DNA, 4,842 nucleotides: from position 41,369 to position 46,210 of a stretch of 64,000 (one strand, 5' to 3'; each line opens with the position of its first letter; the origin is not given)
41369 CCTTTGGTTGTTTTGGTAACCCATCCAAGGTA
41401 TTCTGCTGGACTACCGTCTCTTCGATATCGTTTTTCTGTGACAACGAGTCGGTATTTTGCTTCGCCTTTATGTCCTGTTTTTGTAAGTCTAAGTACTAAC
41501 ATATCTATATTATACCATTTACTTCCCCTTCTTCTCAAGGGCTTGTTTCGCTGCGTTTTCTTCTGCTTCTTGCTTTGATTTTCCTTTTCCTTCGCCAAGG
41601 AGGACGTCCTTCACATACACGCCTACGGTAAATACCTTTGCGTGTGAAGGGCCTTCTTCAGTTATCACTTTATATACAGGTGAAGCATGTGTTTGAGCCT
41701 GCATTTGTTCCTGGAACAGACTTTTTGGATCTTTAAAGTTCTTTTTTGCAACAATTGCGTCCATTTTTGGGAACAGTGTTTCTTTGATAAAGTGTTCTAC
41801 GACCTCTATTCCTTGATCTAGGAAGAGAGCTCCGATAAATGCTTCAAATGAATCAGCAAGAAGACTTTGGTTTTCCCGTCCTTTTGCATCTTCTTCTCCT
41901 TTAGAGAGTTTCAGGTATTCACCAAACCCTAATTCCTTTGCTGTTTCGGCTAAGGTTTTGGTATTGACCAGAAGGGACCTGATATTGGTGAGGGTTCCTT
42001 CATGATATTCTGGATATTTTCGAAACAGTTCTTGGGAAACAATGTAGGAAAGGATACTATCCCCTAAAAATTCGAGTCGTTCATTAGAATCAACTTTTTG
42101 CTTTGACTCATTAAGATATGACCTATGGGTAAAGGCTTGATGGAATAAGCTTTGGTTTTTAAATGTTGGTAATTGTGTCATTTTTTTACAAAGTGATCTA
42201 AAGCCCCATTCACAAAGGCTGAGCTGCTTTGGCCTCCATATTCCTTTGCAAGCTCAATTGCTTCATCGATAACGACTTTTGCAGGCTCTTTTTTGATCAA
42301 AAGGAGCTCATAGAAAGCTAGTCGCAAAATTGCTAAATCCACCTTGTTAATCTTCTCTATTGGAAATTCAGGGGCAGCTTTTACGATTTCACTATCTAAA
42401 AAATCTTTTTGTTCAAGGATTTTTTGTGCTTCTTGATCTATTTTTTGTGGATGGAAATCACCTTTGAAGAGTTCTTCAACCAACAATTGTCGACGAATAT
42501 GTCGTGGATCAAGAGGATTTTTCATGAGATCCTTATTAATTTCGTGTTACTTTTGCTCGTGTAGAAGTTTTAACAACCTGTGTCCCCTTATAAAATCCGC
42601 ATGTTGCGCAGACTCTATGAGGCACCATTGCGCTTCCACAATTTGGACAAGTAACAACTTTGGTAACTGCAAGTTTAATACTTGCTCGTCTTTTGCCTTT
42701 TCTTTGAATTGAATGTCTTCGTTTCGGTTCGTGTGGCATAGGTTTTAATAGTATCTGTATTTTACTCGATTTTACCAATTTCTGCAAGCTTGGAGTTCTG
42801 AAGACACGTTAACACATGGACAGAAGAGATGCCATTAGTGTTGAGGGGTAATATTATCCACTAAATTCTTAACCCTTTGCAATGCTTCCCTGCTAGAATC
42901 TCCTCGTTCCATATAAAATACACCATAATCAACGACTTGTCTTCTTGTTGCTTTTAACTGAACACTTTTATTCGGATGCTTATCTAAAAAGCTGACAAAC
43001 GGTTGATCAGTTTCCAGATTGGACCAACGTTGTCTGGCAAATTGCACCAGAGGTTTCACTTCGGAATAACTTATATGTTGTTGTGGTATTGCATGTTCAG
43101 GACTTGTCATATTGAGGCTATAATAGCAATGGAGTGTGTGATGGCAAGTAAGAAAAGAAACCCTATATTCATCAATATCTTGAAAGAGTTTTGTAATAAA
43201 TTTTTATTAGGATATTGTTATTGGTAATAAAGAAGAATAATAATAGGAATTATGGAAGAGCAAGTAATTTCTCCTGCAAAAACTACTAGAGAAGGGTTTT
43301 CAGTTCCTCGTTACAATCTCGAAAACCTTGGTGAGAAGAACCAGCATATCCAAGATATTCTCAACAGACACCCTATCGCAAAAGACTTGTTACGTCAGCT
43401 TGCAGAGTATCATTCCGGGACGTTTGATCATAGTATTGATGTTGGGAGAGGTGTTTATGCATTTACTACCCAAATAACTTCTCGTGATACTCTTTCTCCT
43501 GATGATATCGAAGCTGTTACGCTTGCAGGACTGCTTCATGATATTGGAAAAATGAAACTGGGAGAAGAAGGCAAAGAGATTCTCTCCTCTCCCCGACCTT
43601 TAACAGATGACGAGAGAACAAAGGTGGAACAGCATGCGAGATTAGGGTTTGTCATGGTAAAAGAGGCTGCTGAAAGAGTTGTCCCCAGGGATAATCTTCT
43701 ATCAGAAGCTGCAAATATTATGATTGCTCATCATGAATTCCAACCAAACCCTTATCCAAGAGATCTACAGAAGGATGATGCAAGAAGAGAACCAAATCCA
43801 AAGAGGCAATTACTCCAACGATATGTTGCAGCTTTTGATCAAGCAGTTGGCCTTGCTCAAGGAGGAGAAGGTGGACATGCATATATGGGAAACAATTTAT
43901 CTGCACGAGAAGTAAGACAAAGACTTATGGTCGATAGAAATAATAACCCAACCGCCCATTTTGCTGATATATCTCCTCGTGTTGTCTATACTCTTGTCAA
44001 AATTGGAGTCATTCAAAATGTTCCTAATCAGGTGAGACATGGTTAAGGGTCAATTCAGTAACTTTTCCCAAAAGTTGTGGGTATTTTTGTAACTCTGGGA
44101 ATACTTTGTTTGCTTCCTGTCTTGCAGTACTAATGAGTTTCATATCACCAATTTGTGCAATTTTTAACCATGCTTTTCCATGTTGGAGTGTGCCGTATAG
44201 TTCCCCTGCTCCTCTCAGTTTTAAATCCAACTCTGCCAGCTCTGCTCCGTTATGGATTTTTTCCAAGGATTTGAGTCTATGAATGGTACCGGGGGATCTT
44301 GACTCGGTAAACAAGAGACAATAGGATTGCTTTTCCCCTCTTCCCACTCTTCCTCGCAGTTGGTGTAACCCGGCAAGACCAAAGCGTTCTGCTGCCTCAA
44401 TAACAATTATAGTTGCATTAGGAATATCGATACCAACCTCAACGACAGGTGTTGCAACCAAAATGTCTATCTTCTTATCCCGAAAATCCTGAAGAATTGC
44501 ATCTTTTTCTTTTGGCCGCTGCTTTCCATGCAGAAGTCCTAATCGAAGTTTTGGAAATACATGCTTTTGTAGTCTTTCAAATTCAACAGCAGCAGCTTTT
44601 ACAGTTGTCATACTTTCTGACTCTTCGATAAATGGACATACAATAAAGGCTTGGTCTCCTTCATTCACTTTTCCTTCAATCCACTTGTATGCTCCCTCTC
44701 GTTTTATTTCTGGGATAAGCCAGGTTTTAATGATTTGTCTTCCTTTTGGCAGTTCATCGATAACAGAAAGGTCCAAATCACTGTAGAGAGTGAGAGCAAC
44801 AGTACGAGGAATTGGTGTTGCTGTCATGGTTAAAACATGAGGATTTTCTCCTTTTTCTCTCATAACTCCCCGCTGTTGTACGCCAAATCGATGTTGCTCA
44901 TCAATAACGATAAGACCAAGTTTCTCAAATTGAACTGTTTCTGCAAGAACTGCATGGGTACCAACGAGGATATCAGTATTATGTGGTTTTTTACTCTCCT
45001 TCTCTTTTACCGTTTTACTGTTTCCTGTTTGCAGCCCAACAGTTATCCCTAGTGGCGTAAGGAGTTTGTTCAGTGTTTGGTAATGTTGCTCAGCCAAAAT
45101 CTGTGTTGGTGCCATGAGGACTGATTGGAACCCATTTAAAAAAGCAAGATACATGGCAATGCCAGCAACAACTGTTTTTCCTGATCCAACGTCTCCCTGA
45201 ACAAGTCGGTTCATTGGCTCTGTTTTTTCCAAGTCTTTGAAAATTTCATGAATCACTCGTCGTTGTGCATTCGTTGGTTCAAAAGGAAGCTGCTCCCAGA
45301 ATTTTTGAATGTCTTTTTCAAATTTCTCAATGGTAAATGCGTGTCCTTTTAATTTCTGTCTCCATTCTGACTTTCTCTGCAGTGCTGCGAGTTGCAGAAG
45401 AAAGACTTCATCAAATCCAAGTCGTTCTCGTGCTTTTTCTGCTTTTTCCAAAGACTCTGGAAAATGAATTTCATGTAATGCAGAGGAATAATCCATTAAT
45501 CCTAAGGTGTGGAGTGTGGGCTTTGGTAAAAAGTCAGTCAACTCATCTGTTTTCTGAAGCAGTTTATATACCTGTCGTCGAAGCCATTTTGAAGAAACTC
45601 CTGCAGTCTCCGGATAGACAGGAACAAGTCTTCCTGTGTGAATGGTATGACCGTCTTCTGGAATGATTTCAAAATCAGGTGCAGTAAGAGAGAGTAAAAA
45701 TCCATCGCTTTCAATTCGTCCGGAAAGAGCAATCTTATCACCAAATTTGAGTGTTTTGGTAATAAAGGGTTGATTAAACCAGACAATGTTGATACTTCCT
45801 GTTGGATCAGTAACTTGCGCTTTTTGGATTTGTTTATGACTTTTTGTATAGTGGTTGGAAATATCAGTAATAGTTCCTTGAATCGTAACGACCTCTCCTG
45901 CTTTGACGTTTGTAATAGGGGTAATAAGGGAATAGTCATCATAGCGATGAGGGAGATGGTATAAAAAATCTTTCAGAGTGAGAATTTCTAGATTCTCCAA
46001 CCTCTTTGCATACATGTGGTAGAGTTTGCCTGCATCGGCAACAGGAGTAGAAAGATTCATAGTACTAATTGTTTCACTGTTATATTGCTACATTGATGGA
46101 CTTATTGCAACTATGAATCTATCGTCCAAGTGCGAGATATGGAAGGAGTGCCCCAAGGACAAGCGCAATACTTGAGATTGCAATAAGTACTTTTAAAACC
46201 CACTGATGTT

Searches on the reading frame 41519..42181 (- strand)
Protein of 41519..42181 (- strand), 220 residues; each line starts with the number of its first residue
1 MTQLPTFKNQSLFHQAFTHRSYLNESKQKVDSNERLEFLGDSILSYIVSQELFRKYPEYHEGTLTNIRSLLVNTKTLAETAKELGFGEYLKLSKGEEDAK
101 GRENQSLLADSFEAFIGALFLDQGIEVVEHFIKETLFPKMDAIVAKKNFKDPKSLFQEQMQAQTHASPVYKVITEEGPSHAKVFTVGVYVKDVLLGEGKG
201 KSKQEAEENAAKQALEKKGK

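Call 72: search_protein_families(library=pfam, proteins=[window:41519-42181:-], max_evalue=0.001)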
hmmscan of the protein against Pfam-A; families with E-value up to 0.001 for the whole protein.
window:41519-42181:- (220 aa): 4 families
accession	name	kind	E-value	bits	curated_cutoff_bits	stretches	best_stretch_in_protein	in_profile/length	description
PF14622.11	Ribonucleas_3_3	-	6.6e-38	130.2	35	1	9-139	1-127/128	Ribonuclease-III-like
PF00636.31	Ribonuclease_3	-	2.4e-27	96.1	27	1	34-124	1-102/102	Ribonuclease III domain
PF00035.32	dsrm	-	1e-17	64.9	23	1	152-217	1-65/66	Double-stranded RNA binding motif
PF22935.1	RM44_endonuclase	-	2.3e-11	44.4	27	1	9-119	19-139/139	Large ribosomal subunit protein mL44, endonuclease domain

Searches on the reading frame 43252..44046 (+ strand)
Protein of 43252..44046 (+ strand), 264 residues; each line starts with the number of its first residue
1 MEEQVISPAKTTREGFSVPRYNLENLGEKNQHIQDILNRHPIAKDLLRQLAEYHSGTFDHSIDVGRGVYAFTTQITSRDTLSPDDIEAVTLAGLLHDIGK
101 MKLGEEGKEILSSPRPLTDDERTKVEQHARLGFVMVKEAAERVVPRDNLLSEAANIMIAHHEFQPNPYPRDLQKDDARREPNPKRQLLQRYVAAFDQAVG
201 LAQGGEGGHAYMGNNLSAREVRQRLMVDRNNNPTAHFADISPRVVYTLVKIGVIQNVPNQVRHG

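Call 72: search_protein_families(library=pfam, proteins=[window:43252-44046:+], max_evalue=0.001)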
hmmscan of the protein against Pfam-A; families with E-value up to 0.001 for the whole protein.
window:43252-44046:+ (264 aa): 3 families
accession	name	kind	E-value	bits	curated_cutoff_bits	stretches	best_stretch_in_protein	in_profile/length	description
PF01966.28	HD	-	3.7e-11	43.8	22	1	57-196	1-111/116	HD domain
PF13487.12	HD_5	-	1.2e-06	28.8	27.2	1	68-162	21-107/170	HD domain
PF18019.7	Cas3_HD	-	1.5e-05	25.6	23.1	1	84-200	52-168/207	Cas3, HD domain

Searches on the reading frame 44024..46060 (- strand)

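Call 72: search_protein_families(library=pfam, proteins=[window:44024-46060:-], max_evalue=0.001)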
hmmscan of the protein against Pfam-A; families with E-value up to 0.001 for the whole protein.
window:44024-46060:- (678 aa): 8 families
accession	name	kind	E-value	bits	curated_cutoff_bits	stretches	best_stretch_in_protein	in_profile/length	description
PF00270.35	DEAD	-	8.5e-29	100.9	26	1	263-421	1-164/167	DEAD/DEAH box helicase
PF17191.10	RecG_wedge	-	2e-22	80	23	1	18-166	13-157/162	RecG wedge domain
PF00271.37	Helicase_C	-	2.2e-18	66.9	23.5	1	464-574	11-108/110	Helicase conserved C-terminal domain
PF04851.21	ResIII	-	1.2e-13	51.7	22.5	1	261-416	3-162/164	Type III restriction enzyme, res subunit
PF01336.31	tRNA_anti-codon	-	5.3e-10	39.5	27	1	58-133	1-75/75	OB-fold nucleic acid binding domain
PF19833.4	RecG_dom3_C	-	2.5e-08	34.3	26.8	1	604-654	3-55/87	ATP-dependent DNA helicase RecG, domain 3, C-terminal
PF22590.2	Cas3-like_C_2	-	5.8e-07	30.2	27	1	484-575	9-104/106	CRISPR-associated nuclease/helicase Cas3, C-terminal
PF07517.20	SecA_DEAD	-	3.7e-06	26.9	24.6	1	290-370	98-175/290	SecA DEAD-like domain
